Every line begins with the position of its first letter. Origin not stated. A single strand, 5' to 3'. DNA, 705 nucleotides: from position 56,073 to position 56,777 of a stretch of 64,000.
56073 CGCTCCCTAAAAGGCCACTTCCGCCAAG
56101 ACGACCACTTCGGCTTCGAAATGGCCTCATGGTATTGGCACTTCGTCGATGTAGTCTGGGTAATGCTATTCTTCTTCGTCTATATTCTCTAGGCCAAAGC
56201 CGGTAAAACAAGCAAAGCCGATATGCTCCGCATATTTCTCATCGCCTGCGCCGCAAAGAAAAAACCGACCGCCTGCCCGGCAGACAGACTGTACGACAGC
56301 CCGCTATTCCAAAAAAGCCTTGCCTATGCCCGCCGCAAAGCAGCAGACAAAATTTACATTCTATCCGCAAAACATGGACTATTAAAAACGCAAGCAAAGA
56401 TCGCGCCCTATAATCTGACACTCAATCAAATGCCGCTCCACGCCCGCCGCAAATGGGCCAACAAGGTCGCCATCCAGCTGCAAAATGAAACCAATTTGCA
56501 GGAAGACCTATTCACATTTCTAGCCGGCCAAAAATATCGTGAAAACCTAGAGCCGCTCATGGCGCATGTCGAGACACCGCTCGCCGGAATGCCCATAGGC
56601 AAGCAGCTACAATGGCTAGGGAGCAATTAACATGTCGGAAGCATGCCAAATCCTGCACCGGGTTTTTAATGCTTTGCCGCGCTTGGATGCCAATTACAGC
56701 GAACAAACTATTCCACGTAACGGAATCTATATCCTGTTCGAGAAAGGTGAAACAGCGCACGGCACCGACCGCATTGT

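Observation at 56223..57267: Two-gene module: DUF6884-like protein translationally coupled to a GIY-YIG nuclease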

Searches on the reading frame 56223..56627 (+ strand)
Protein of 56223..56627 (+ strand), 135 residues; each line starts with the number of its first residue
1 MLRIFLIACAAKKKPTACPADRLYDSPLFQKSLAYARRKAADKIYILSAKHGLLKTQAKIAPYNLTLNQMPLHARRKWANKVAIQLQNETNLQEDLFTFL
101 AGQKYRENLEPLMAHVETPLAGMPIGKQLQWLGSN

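Call 3: search_protein_families(library=pfam, proteins=[window:56223-56627:+], max_evalue=1)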
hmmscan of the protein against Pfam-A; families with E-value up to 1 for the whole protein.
window:56223-56627:+ (135 aa): 2 families
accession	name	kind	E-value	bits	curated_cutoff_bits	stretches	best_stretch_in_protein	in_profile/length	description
PF21818.3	DUF6884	-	3.7e-45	153.8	30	1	4-132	1-133/135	Family of unknown function (DUF6884)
PF03883.20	H2O2_YaaD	-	0.00037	20.5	29.6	1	36-111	97-173/236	Peroxide stress protein YaaA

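Call 4: search_protein_families(library=ncbifam, proteins=[window:56223-56627:+], max_evalue=1)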
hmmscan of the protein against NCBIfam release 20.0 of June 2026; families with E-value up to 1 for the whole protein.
window:56223-56627:+ (135 aa): 3 families
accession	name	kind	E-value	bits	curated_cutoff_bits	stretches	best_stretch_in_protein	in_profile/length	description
NF002545.0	PRK02101.2-3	equivalog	0.012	15.2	324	1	20-68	80-133/265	peroxide stress protein YaaA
NF002543.0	PRK02101.1-4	equivalog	0.026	14.1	204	1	41-77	99-135/244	peroxide stress protein YaaA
NF002542.0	PRK02101.1-3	equivalog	0.043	13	278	1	39-111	103-181/258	peroxide stress protein YaaA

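Call 6: search_protein_families(library=padloc, proteins=[window:56223-56627:+], max_evalue=1)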
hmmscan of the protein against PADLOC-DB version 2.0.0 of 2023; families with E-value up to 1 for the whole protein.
window:56223-56627:+ (135 aa): 4 families
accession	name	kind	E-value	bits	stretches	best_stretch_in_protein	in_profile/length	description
PDLC04712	PDC-M57A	-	2e-50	168.7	1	1-133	1-133/138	-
PDLC02815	DpdC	-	3.1e-06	24.8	1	11-69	46-103/312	DpdC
PDLC02818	DpdC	-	0.012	12.9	1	19-67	56-103/319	DpdC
PDLC02813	DpdC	-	0.023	12.1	1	19-84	51-118/310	DpdC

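Call 7: search_protein_families(library=phrogs, proteins=[window:56223-56627:+], max_evalue=1)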
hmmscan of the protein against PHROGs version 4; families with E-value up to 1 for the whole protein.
window:56223-56627:+ (135 aa): 2 families
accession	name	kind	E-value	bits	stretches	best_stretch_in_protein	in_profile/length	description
phrog_5935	-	unknown function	1.4e-23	84.4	1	3-133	8-146/155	-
phrog_5436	-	unknown function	1.2e-13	52.4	1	4-69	129-197/267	-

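Call 25: find_homologous_proteins(query=window:56223-56627:+)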
Query window:56223-56627:+ (135 aa): 285 proteins with E <= 0.001 among 289 candidates; the best 120 are listed.
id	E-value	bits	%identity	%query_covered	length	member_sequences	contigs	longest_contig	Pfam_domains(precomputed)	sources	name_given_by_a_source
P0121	6.2e-84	297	100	100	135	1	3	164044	PF21818.4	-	-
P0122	2.5e-43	165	62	100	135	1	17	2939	PF21818.4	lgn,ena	-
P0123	2.0e-38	150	58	98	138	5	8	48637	PF21818.4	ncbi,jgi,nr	ncbi:MAG: hypothetical protein GXX94_09145 [Chloroflexi bacterium]|nr:hypothetical protein [Chlorofl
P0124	2.4e-37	146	54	99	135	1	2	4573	PF21818.4,PF03883.21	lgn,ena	-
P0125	3.0e-37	146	58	99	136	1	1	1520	PF21818.4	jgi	jgi:cytoplasmic iron level regulating protein YaaA (DUF328/UPF0246 family)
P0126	1.6e-36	143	54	99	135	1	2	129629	PF21818.4,PF03883.21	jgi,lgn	jgi:cytoplasmic iron level regulating protein YaaA (DUF328/UPF0246 family)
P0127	1.1e-35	141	54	98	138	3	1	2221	PF21818.4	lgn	-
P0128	3.7e-35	139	52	98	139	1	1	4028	PF21818.4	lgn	-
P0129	5.5e-35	138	55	97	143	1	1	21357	PF21818.4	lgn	-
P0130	1.4e-34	137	50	100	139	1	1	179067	PF21818.4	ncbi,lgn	-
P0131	1.7e-34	137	52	98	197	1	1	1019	PF21818.4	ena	-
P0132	2.5e-34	136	55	96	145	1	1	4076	PF21818.4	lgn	-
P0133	4.5e-34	136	53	99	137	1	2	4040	PF21818.4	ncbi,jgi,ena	-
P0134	5.7e-34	135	55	98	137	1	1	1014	PF21818.4,PF03883.21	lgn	-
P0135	6.2e-34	135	54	98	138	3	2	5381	PF21818.4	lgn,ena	-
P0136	6.3e-34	135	52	99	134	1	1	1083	PF21818.4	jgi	jgi:hypothetical protein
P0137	9.3e-34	135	55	98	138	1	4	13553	PF21818.4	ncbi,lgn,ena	-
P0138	1.0e-33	134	53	99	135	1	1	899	PF21818.4,PF03883.21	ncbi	-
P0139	1.1e-33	134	52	98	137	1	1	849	PF21818.4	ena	-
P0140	1.1e-33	134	53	96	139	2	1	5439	PF21818.4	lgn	-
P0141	1.6e-33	134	52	98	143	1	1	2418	PF21818.4,PF03883.21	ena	-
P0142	2.1e-33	133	51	99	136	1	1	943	PF21818.4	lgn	-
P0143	2.2e-33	133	49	100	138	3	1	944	PF21818.4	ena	-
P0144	2.6e-33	133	56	99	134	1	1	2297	PF21818.4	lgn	-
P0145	3.3e-33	133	52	96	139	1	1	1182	PF21818.4,PF03883.21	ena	-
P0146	3.9e-33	132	51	99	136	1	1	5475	PF21818.4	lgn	-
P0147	4.6e-33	132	53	99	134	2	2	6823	PF21818.4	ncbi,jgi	ncbi:MAG: DUF6884 domain-containing protein [Anaerolineales bacterium]|jgi:hypothetical protein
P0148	4.8e-33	132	55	98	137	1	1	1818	PF21818.4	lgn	-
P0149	5.7e-33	132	54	98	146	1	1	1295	PF21818.4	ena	-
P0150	7.4e-33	132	53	96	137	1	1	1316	PF21818.4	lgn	-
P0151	7.7e-33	132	52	99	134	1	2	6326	PF21818.4,PF03883.21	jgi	jgi:hypothetical protein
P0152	8.0e-33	131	50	99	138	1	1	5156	PF21818.4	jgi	jgi:hypothetical protein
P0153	9.9e-33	131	51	100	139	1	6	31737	PF21818.4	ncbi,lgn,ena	-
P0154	1.5e-32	131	53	99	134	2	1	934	PF21818.4,PF03883.21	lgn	-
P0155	1.6e-32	131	49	98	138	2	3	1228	PF21818.4,PF03883.21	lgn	-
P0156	1.7e-32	130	53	99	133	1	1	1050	PF21818.4,PF03883.21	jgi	jgi:hypothetical protein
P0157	1.7e-32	130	51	98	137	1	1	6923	PF21818.4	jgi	-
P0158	1.9e-32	130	52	98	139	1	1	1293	PF21818.4,PF03883.21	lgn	-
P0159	2.0e-32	130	54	94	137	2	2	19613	PF21818.4,PF03883.21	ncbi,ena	-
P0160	2.1e-32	130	52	99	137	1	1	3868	PF21818.4,PF03883.21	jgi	-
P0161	2.3e-32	130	51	96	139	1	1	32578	PF21818.4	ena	-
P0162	2.3e-32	130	54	98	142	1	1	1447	PF21818.4,PF03883.21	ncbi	-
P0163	4.3e-32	129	52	98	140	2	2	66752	PF21818.4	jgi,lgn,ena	-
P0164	5.0e-32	129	53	96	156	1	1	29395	PF21818.4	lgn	-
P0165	5.5e-32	129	55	98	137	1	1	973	PF21818.4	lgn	-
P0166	5.6e-32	129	53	98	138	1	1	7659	PF21818.4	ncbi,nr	ncbi:MAG: hypothetical protein HY326_01785 [Chloroflexi bacterium]|nr:hypothetical protein [Chlorofl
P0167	7.4e-32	128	50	98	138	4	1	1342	PF21818.4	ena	-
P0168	8.5e-32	128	51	98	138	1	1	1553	PF21818.4,PF03883.21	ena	-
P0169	8.6e-32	128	55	98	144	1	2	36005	PF21818.4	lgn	-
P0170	9.9e-32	128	48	99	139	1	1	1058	PF21818.4,PF03883.21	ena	-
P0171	1.3e-31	128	51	98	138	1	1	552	PF21818.4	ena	-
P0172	1.3e-31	128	52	99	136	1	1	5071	PF21818.4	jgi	-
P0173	1.5e-31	127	50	100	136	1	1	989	PF21818.4,PF03883.21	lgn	-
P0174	1.6e-31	127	51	99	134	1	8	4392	PF21818.4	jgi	jgi:hypothetical protein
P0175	1.7e-31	127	50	99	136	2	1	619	PF21818.4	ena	-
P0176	1.8e-31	127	50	98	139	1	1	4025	PF21818.4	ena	-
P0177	2.1e-31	127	52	98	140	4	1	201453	PF21818.4,PF03883.21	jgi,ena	-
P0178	2.7e-31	127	50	97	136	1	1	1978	PF21818.4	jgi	jgi:hypothetical protein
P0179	2.7e-31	127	50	100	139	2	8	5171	PF21818.4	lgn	-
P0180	2.9e-31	126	53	98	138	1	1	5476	PF21818.4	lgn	-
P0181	3.0e-31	126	48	99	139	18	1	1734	PF21818.4,PF03883.21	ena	-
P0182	3.2e-31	126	51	98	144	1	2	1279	PF21818.4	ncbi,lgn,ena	-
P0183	3.4e-31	126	53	98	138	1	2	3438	PF21818.4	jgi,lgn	jgi:hypothetical protein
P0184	4.6e-31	126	49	99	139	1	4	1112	PF21818.4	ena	-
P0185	5.3e-31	126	50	100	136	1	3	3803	PF21818.4,PF03883.21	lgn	-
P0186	6.7e-31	125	49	98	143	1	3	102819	PF21818.4,PF03883.21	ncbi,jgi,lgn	jgi:hypothetical protein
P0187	8.0e-31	125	47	99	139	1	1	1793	PF21818.4,PF03883.21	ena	-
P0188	8.5e-31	125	48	98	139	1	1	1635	PF21818.4,PF03883.21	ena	-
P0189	9.0e-31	125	49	98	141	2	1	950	PF21818.4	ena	-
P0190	1.0e-30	125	50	99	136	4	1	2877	PF21818.4,PF03883.21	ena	-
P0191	1.0e-30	125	49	98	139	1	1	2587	PF21818.4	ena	-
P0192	1.1e-30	125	51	98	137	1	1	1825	PF21818.4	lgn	-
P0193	1.1e-30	125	49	95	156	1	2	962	PF21818.4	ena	-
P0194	1.1e-30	125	48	99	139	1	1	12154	PF21818.4,PF03883.21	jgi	-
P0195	1.1e-30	125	52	99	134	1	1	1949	PF21818.4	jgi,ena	-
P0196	1.1e-30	125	49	98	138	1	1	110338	PF21818.4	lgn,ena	-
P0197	1.2e-30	124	48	99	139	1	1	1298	PF21818.4,PF03883.21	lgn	-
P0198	1.3e-30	124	51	98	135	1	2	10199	PF21818.4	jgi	jgi:hypothetical protein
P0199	1.4e-30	124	50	98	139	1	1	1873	PF21818.4,PF03883.21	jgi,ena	-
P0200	1.4e-30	124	48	98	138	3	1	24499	PF21818.4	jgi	jgi:uncharacterized protein DUF6884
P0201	1.6e-30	124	50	98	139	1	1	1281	PF21818.4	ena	-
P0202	1.7e-30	124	51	98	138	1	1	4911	PF21818.4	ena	-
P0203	1.7e-30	124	48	98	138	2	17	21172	PF21818.4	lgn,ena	-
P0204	1.9e-30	124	50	99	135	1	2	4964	PF21818.4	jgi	jgi:hypothetical protein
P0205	1.9e-30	124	48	98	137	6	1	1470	PF21818.4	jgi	jgi:hypothetical protein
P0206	1.9e-30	124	49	96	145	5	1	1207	PF21818.4,PF03883.21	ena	-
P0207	1.9e-30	124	50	99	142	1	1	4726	PF21818.4,PF03883.21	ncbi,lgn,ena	-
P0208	2.0e-30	124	49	96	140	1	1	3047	PF21818.4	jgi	jgi:Family of unknown function (DUF6884)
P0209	2.4e-30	123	48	96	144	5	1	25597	PF21818.4,PF03883.21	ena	-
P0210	2.9e-30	123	50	98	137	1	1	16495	PF21818.4,PF03883.21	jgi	jgi:hypothetical protein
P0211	3.0e-30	123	47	99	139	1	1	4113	PF21818.4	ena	-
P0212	3.1e-30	123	51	96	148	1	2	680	PF21818.4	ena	-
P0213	3.1e-30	123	49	98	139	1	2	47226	PF21818.4,PF03883.21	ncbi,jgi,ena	-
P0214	3.6e-30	123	47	98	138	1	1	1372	PF21818.4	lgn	-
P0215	3.7e-30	123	50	98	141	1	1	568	PF21818.4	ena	-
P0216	4.1e-30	123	47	98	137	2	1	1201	PF21818.4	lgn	-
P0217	4.3e-30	123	48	100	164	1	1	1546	PF21818.4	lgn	-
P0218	4.6e-30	123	51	88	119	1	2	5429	PF21818.4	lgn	-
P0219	4.9e-30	122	49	98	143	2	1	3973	PF21818.4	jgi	-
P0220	5.6e-30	122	50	96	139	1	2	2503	PF21818.4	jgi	-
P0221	5.9e-30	122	47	99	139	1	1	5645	PF21818.4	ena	-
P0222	6.4e-30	122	51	98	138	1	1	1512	PF21818.4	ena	-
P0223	6.8e-30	122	48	98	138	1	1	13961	PF21818.4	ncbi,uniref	ncbi:DUF6884 domain-containing protein [Melioribacter sp. Ez-97]|uniref:DUF6884 domain-containing pr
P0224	6.8e-30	122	47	99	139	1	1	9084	PF21818.4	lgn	-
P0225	7.6e-30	122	48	98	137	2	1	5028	PF21818.4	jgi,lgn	jgi:hypothetical protein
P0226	7.8e-30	122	47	98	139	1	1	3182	PF21818.4,PF03883.21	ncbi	ncbi:MAG: DUF6884 domain-containing protein [Candidatus Bathycorpusculaceae bacterium]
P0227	8.1e-30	122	48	99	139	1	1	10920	PF21818.4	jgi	-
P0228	8.2e-30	122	47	98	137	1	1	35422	PF21818.4,PF03883.21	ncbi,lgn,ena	-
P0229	8.6e-30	122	49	98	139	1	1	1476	PF21818.4,PF03883.21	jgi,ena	-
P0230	8.7e-30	122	51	98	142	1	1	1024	PF21818.4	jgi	jgi:hypothetical protein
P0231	9.1e-30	122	48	98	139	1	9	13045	PF21818.4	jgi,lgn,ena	jgi:hypothetical protein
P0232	9.8e-30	122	52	99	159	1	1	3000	PF21818.4,PF03883.21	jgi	jgi:cytoplasmic iron level regulating protein YaaA (DUF328/UPF0246 family)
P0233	1.1e-29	121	47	98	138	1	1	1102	PF21818.4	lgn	-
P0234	1.2e-29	121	54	98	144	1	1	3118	PF21818.4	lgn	-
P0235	1.5e-29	121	51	95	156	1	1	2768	PF21818.4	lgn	-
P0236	2.0e-29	120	49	100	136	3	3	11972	PF21818.4,PF03883.21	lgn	-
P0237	2.1e-29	120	51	98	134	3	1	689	PF21818.4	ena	-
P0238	2.2e-29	120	50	96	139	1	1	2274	PF21818.4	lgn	-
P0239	2.2e-29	120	48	98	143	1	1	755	PF21818.4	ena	-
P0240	2.2e-29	120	47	98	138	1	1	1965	PF21818.4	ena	-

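Call 29: search_solved_structures(query=A2, max_evalue=10, show_alignments=3)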
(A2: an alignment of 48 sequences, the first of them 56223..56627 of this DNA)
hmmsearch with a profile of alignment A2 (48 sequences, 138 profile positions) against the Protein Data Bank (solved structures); distinct sequences matched with E-value up to 10: 2.
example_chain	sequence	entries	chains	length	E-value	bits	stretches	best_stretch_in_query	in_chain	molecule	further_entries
5caj_A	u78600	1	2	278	0.24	14.8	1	42-116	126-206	UPF0246 protein YaaA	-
6iyc_E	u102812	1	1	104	0.96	12.8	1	48-94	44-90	Amyloid-beta A4 protein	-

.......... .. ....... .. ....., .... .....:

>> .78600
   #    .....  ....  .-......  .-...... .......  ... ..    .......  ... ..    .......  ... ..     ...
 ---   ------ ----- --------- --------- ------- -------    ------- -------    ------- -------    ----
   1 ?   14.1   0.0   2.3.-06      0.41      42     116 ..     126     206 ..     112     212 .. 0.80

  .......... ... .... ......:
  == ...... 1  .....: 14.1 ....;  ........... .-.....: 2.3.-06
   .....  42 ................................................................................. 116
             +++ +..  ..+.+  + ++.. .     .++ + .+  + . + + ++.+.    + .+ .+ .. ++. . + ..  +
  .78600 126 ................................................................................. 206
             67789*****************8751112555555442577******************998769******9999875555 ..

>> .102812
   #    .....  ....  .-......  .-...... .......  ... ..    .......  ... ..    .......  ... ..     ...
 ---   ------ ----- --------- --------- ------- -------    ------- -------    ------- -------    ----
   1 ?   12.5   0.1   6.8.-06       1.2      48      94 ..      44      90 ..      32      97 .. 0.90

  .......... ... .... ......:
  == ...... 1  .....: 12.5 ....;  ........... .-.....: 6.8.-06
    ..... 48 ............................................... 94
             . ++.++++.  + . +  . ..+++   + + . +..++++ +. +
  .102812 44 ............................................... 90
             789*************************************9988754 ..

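Call 36: predict_structure(alignment_id=A2)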
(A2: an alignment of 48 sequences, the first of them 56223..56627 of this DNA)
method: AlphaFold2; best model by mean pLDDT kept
length: 135 residues; sequences in the alignment: 48
mean_pLDDT: 95.6   pTM: 0.89
mean pLDDT of the five models: 95.6, 95.1, 94.6, 94.5, 94.5
residues with pLDDT >= 90: 130; 70-90: 5; 50-70: 0; < 50: 0
segments of 3 or more residues with pLDDT < 50: none
pLDDT, mean of each block of 10 residues (from residue 1): 93 92 94 97 97 97 93 97 98 98 95 97 95 95
secondary structure, 60 per line:
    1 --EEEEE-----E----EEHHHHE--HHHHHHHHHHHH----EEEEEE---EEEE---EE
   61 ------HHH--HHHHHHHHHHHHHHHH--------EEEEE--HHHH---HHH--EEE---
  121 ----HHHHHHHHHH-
elements in order: E3-7 H20-23 H27-38 E43-48 E52-55 H72-87 E96-100 H103-106 E115-117 H125-134

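Call 41: fold_search(model_id=the predicted structure, library=pdb)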
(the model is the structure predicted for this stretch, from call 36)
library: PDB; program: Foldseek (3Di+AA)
matches with E <= 10: 662; with E <= 0.001: 0
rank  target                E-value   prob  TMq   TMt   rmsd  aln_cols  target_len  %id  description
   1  8g48                  1.1e-02  0.66  0.33  0.20   9.1       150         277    9  FphE, Staphylococcus aureus fluorophosphonate-binding serine hydrolases E, dimeric apo form (released 2024-02-21)
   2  8g49                  1.7e-02  0.60  0.34  0.20   9.5       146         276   10  FphE, Staphylococcus aureus fluorophosphonate-binding serine hydrolases E, Oxadiazolone compound 3 bound (released 2024-02-21)
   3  3jd5_K                8.2e-02  0.28  0.25  0.25   8.7        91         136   13  Cryo-EM structure of the small subunit of the mammalian mitochondrial ribosome (released 2016-07-13)
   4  8uix_A                8.7e-02  0.35  0.35  0.21   8.9       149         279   10  FphE, Staphylococcus aureus fluorophosphonate-binding serine hydrolases E, boronic acid-based compound Y43 bound (released 2024-10-23)
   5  7axz_B                1.9e-01  0.13  0.30  0.13  10.6       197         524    8  Ku70/80 complex apo form (released 2021-02-10)
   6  3wrw_E                2.0e-01  0.21  0.35  0.16   8.7       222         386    6  Crystal structure of the N-terminal domain of resistance protein (released 2014-08-13)
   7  1j5p                  2.6e-01  0.13  0.29  0.20  10.0       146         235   10  Crystal structure of aspartate dehydrogenase (TM1643) from Thermotoga maritima at 1.9 A resolution (released 2002-07-10)
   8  3hyo                  3.0e-01  0.16  0.35  0.21   9.7       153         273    7  Crystal structure of pyridoxal kinase from Lactobacillus plantarum in complex with ADP (released 2009-06-30)
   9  7lrh_C                3.0e-01  0.06  0.20  0.16  11.7       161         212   11  C-terminal domain of RibD from Brucella abortus (5-amino-6-ribosylamino-2,4(1H,3H)-pyrimidinedione 5'-phosphate reduct (released 2022-03-16)
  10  2eq5_D                3.1e-01  0.08  0.26  0.21   9.9       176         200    7  Crystal structure of hydantoin racemase from Pyrococcus horikoshii OT3 (released 2007-10-02)
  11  1ub0                  3.4e-01  0.13  0.29  0.20   9.5       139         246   10  Crystal Structure Analysis of Phosphomethylpyrimidine Kinase (ThiD) from Thermus Thermophilus Hb8 (released 2003-04-08)
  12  3h74                  3.6e-01  0.15  0.32  0.18   8.8       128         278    8  Crystal structure of pyridoxal kinase from Lactobacillus plantarum (released 2009-05-26)
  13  9ixe_B                4.1e-01  0.15  0.28  0.17   8.7       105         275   10  Crystal structure of Copper-bound N(omega)-hydroxy-L-arginine hydrolase without oxidized Cys86 (released 2024-11-20)
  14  6th8_MODEL_1_A        4.1e-01  0.14  0.30  0.31   7.9       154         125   13  Reconstructing the Origins of the HemD-like fold (released 2019-11-27)
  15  5obu                  4.1e-01  0.10  0.25  0.09  15.9       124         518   13  Mycoplasma genitalium DnaK deletion mutant lacking SBDalpha in complex with AMPPNP. (released 2018-05-09)
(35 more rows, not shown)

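Call 79: find_related_loci(query=A2, collection=viral_contigs, flank=4000)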
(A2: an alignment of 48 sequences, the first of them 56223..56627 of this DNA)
Query A2 (135 aa) in viral_contigs; peptide patterns used: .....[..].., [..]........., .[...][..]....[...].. (x = any residue, [..] = any of these).
327 stretches matched a pattern; 213 encode a relative of the query (tblastn E <= 1e-3); the best 80 are kept; 80 distinct loci.
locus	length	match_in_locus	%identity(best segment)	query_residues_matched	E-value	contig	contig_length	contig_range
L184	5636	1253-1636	48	4-132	3e-34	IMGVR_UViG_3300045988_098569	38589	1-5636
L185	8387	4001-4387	47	3-131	2e-33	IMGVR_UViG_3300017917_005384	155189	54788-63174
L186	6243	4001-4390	45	4-132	2e-32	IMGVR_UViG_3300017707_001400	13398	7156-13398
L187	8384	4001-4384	47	4-132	1e-32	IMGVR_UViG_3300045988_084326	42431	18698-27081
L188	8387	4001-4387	47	3-131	1e-32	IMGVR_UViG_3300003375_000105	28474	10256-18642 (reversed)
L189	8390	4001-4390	44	4-132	2e-31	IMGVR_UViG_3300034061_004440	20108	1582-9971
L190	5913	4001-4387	45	1-128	1e-31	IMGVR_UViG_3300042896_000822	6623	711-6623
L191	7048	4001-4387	45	1-128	1e-31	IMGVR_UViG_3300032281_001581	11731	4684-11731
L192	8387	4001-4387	45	3-131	2e-31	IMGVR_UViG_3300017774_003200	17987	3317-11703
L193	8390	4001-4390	45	1-128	2e-31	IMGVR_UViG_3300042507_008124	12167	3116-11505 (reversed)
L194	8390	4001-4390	44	4-132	2e-31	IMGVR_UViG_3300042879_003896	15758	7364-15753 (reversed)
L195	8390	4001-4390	44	4-132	2e-31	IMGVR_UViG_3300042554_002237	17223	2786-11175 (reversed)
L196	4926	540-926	45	3-131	2e-31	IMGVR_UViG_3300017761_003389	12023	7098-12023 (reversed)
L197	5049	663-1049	44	3-131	4e-31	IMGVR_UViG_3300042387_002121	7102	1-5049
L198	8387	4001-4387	44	3-131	4e-31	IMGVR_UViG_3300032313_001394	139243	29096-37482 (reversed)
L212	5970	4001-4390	44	4-132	4e-28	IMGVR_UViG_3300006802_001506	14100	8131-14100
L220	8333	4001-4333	46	1-111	7e-27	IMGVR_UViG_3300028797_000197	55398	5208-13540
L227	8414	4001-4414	38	1-134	1e-25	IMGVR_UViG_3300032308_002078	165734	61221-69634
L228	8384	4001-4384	37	2-132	1e-25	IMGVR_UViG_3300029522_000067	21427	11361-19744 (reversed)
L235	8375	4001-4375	40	1-132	1e-24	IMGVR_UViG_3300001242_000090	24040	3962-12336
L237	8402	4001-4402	40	1-132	2e-24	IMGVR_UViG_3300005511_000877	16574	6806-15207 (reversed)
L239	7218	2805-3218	38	1-134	3e-24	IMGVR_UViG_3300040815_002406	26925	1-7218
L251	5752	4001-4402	40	1-135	2e-23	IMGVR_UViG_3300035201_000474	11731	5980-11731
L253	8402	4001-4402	38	1-135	5e-23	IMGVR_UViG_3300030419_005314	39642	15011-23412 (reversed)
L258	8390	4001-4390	38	4-134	1e-20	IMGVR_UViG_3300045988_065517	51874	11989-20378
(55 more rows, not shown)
